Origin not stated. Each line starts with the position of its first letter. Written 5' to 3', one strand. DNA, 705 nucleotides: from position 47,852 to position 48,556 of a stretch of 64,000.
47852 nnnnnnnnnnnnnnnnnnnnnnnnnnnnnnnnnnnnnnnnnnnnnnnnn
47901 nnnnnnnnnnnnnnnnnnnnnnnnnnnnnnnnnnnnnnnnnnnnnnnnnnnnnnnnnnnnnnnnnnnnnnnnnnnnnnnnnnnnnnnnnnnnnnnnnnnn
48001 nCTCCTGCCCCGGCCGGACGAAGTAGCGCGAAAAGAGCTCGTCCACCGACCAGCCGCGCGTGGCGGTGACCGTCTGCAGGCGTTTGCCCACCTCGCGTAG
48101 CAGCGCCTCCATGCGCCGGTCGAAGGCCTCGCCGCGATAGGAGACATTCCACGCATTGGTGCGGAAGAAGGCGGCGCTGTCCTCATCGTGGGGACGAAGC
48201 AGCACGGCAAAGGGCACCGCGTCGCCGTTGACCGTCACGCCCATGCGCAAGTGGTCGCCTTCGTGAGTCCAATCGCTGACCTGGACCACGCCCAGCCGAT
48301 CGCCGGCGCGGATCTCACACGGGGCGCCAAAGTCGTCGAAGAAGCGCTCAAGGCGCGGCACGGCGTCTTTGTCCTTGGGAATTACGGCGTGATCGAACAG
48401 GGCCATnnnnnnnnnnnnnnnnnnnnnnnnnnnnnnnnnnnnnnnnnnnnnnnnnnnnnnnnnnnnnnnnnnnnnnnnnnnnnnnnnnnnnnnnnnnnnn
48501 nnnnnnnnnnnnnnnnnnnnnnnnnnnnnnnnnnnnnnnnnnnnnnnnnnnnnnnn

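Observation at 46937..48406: Orphan radical-SAM/SPASM-like enzyme with a 140-aa N-terminal extension, divergent from the repeat-flanked gene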

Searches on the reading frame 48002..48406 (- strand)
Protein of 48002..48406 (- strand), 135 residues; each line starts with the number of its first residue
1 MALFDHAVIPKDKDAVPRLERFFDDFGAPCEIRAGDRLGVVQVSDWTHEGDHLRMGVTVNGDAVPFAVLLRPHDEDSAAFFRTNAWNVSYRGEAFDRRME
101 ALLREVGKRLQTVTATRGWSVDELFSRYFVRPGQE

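Call 48: predict_structure(alignment_id=A2)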
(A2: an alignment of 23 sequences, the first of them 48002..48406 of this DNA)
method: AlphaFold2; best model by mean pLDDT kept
length: 135 residues; sequences in the alignment: 23
mean_pLDDT: 86.3   pTM: 0.79
mean pLDDT of the five models: 86.3, 85.9, 85.9, 85.3, 84.9
residues with pLDDT >= 90: 98; 70-90: 15; 50-70: 6; < 50: 16
segments of 3 or more residues with pLDDT < 50: 1-15
pLDDT, mean of each block of 10 residues (from residue 1): 37 58 91 95 94 95 96 95 97 93 98 97 91 57
secondary structure, 60 per line:
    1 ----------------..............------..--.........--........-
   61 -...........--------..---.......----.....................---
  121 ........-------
elements in order: H17-30 E41-49 E52-59 E62-72 E86-92 H97-117 H121-128

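Call 50: search_protein_families(library=pfam, alignment_id=A2, max_evalue=10)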
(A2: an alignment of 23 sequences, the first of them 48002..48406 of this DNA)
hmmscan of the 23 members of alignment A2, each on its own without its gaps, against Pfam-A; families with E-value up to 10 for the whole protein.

A. member 1, window:48002-48406:- (135 aa): 0 families

B. families by the number of members that match (of 23 scanned): 8 families
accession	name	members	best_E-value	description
PF20859.2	RHA1_ro05818_N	1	0.028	Hypothetical protein RHA1_ro05818, N-terminal helical domain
PF06754.17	PhnG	1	0.034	Phosphonate metabolism protein PhnG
PF05489.18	Phage_tail_X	1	0.062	Phage Tail Protein X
PF25591.1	LRV_2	1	0.063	Leucine Rich Repeat Variant domain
PF09837.15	DUF2064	1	0.11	Uncharacterized protein conserved in bacteria (DUF2064)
PF21557.3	RhaB_D2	1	0.16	Alpha-L-rhamnosidase, domain D2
PF19419.5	DUF5983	1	0.16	Family of unknown function (DUF5983) C-terminal domain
PF08335.16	GlnD_UR_UTase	1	0.23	GlnD PII-uridylyltransferase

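Call 69: find_homologous_proteins(query=A2, max_evalue=0.01)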
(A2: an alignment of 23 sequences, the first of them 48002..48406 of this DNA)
Query A2 (23 sequences) (135 aa, profile of the alignment): 1 proteins with E <= 0.01 among 7787 candidates.
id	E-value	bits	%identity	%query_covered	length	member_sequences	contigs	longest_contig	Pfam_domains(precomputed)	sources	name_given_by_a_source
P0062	4.0e-19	87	53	46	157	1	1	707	-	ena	-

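Call 76: search_protein_representatives(alignment_id=A2)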
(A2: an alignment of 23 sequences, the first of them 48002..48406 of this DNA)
Query: 23 sequences, 135 profile positions. Proteins with E-value up to 0.001 (for the whole library): 8; up to 1e-10: 5; up to 1e-30: 1. The best 8 are listed.
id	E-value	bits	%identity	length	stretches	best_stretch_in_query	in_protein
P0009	6.6e-49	181.4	-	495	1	1-135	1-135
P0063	1.2e-29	119.1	-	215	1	1-133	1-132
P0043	3.8e-23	98.0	-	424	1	55-133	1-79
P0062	1.3e-19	86.6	-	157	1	70-132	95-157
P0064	3.4e-12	62.6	-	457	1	19-114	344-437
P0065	2.7e-06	43.4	-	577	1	33-131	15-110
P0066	6.1e-04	35.8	-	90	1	63-113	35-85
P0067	7.0e-04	35.6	-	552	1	44-108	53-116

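Call 77: search_protein_families(library=pfam, proteins=[P0064, P0065, P0067, P0063, P0066], max_evalue=0.01)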
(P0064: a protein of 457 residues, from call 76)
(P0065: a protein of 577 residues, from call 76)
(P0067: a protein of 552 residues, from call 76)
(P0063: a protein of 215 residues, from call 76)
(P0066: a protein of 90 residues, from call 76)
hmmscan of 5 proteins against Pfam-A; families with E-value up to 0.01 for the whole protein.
P0064 (457 aa): 1 family
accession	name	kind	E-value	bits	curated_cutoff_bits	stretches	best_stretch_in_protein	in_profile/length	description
PF01136.24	Peptidase_U32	-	3.4e-11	43.3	22.4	1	88-172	7-89/233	Peptidase family U32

P0065 (577 aa): 1 family
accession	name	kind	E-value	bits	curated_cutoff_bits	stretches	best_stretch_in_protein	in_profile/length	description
PF00148.24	Oxidored_nitro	-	5.3e-21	75.4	28.6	1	216-538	44-363/399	Nitrogenase component 1 type Oxidoreductase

P0067 (552 aa): 1 family
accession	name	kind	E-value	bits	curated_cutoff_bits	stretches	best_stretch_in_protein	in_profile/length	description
PF00148.24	Oxidored_nitro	-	3e-38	132.2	28.6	1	155-539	1-392/399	Nitrogenase component 1 type Oxidoreductase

P0063 (215 aa): 2 families
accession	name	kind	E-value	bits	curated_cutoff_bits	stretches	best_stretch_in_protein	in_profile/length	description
PF04055.27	Radical_SAM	-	7.7e-08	33.1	29.5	1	148-211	2-69/166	Radical SAM superfamily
PF13353.11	Fer4_12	-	0.0088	16.8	22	0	152-211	14-74/137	4Fe-4S single cluster domain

P0066 (90 aa): 0 families

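Call 79: find_encoding_contigs(protein=P0067, flank=10000, max_places=2)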
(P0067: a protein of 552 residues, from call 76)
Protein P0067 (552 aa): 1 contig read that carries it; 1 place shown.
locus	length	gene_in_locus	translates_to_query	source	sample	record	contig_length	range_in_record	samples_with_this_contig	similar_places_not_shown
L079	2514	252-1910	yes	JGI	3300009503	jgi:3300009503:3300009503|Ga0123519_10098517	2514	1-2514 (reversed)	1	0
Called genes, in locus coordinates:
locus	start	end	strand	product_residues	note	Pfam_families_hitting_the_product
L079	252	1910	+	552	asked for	PF00148:Oxidored_nitro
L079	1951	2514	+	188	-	?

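Call 81: find_encoding_contigs(protein=P0065, flank=10000, max_places=2)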
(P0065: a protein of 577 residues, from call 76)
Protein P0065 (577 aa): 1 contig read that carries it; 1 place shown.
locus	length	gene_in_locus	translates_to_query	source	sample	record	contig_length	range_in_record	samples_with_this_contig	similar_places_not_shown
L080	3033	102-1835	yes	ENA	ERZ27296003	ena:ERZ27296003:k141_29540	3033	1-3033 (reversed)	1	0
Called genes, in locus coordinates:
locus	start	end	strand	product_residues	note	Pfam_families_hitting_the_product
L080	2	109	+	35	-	?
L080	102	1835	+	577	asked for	PF00148:Oxidored_nitro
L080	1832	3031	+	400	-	?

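Call 82: list_cluster_members(proteins=[P0064, P0065, P0067, P0066])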
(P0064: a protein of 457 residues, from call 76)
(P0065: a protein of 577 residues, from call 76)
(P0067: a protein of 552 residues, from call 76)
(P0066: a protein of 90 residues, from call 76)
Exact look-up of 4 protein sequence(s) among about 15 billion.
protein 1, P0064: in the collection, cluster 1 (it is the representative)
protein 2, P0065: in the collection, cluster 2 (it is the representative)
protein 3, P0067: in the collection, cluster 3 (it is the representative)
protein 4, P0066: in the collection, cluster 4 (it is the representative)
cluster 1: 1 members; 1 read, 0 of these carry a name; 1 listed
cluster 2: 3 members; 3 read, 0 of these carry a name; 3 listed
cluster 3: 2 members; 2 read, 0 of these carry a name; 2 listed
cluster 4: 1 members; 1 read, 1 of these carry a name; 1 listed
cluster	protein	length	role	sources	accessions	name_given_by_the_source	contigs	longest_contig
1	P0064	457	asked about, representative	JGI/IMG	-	-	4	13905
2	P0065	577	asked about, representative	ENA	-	-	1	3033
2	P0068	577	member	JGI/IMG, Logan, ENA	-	-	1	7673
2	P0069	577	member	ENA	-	-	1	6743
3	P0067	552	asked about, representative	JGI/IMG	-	-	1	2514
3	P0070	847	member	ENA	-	-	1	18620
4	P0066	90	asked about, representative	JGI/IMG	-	hypothetical protein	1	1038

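Call 83: search_protein_families(library=pfam, proteins=[P0070, P0068, L080:1832-3031:+, L079:1951-2514:+], max_evalue=0.01)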
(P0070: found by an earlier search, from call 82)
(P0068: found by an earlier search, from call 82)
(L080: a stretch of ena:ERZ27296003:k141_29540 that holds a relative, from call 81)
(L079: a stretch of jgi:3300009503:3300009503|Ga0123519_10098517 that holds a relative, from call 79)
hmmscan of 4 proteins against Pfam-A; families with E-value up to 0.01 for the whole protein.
P0070 (847 aa): 2 families
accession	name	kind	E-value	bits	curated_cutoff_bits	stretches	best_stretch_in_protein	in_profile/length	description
PF00148.24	Oxidored_nitro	-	4.5e-38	131.6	28.6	1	450-834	1-392/399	Nitrogenase component 1 type Oxidoreductase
PF04055.27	Radical_SAM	-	7e-20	72.3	29.5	1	13-150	3-139/166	Radical SAM superfamily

P0068 (577 aa): 1 family
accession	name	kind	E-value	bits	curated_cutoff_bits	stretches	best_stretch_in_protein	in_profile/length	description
PF00148.24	Oxidored_nitro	-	1e-21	77.7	28.6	1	216-538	44-363/399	Nitrogenase component 1 type Oxidoreductase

L080:1832-3031:+ (400 aa): 1 family
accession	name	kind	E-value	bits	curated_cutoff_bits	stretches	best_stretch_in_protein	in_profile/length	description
PF00148.24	Oxidored_nitro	-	1.3e-26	93.9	28.6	1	18-327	4-302/399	Nitrogenase component 1 type Oxidoreductase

L079:1951-2514:+ (188 aa): 1 family
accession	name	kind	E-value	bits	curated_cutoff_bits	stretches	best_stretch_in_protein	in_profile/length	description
PF00148.24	Oxidored_nitro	-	6.3e-29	101.5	28.6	1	1-187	8-185/399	Nitrogenase component 1 type Oxidoreductase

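Call 90: fold_search(model_id=the predicted structure, library=pdb)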
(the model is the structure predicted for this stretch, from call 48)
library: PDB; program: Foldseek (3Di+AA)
matches with E <= 10: 758; with E <= 0.001: 0
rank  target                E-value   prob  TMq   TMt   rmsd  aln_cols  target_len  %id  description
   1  8jmy_B                3.8e-02  0.23  0.21  0.22   9.5       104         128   10  Crystal structure of Rv2186c in Mycobacterium tuberculosis (released 2024-06-12)
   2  8iha_A                8.3e-02  0.16  0.21  0.22   9.4       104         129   10  Polyketone cyclase Rv2186c in Mycobacterium tuberculosis H37Rv (released 2024-03-06)
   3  3wir_A                1.3e-01  0.23  0.26  0.06  13.1       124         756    8  Crystal structure of kojibiose phosphorylase complexed with glucose (released 2014-02-05)
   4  3wiq_A                1.3e-01  0.16  0.23  0.06  13.4       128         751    8  Crystal structure of kojibiose phosphorylase complexed with kojibiose (released 2014-02-05)
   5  6ee1_B                1.9e-01  0.12  0.23  0.08   8.9       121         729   20  Crystal structure of Mycobacterium tuberculosis ICL2 in complex with acetyl-CoA (released 2019-08-14)
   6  6edz_B                2.2e-01  0.12  0.23  0.08   8.7       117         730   20  Crystal structure of Mycobacterium tuberculosis ICL2 in complex with acetyl-CoA, form I (released 2019-08-14)
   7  6ee1_D                2.4e-01  0.09  0.22  0.08  10.6       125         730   19  Crystal structure of Mycobacterium tuberculosis ICL2 in complex with acetyl-CoA (released 2019-08-14)
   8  6ee1_C                2.7e-01  0.08  0.22  0.08  10.3       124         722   19  Crystal structure of Mycobacterium tuberculosis ICL2 in complex with acetyl-CoA (released 2019-08-14)
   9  3flj                  2.9e-01  0.12  0.20  0.20   9.3        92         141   13  Crystal structure of uncharacterized protein conserved in bacteria with a cystatin-like fold (YP_168589.1) from SILICIBA (released 2009-01-13)
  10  6w0p_D                3.5e-01  0.12  0.21  0.06  10.6        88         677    7  Putative kojibiose phosphorylase from human microbiome (released 2020-03-18)
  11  5tph_B                3.5e-01  0.08  0.20  0.21   7.9        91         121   16  Crystal structure of a de novo designed protein homodimer with curved beta-sheet (released 2017-01-25)
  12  6edz_A                3.5e-01  0.08  0.21  0.08  11.4       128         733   19  Crystal structure of Mycobacterium tuberculosis ICL2 in complex with acetyl-CoA, form I (released 2019-08-14)
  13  3e0y_B                4.0e-01  0.12  0.23  0.21   9.1       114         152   10  The crystal structure of a conserved domain from a protein of Geobacter sulfurreducens PCA (released 2008-09-30)
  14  7t4n_A                4.5e-01  0.11  0.21  0.08  18.1        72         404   10  Structure of dimeric unphosphorylated Pediculus humanus (Ph) PINK1 D357A mutant (released 2022-01-12)
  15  4g3v_A                4.5e-01  0.09  0.22  0.19   9.9       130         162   11  Crystal structure of A. Aeolicus nlh2 gaf domain in an inactive state (released 2013-05-29)
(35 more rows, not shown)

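Call 92: find_homologous_proteins(query=P0070, max_evalue=1e-20)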
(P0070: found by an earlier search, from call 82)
Query P0070 (847 aa): 13 proteins with E <= 1e-20 among 8000 candidates.
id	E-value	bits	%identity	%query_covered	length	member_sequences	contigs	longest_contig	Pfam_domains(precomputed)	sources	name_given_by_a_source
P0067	0.0e+0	1202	99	65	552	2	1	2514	PF00148.25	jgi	-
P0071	0.0e+0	1165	63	99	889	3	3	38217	PF04055.28,PF00148.25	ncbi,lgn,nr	ncbi:MAG: radical SAM protein [Deltaproteobacteria bacterium]|nr:radical SAM protein [Deltaproteobac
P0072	6.5e-273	926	52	98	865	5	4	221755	PF04055.28,PF00148.25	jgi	jgi:nitrogenase molybdenum-iron protein alpha/beta subunit/MoaA/NifB/PqqE/SkfB family radical SAM en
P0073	2.2e-266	904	51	99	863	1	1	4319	PF04055.28,PF00148.25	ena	-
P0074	1.6e-235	802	48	99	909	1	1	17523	PF04055.28,PF00148.25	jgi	jgi:nitrogenase molybdenum-iron protein alpha/beta subunit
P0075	3.2e-228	778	47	99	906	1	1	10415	PF04055.28,PF00148.25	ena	-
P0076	4.4e-123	430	45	60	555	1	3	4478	PF00148.25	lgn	-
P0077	2.1e-107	378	41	52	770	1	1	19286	PF04055.28,PF00148.25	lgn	-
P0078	3.4e-103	365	42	51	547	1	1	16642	PF04055.28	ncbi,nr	ncbi:MAG: radical SAM protein [Deltaproteobacteria bacterium]|nr:MAG: radical SAM protein [Deltaprot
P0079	8.1e-103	363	42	51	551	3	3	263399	PF04055.28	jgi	-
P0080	1.4e-100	356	42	52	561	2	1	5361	PF04055.28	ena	-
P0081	1.2e-98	349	41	51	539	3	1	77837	PF04055.28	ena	-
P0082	7.1e-98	347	41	51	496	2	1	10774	PF04055.28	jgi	jgi:hypothetical protein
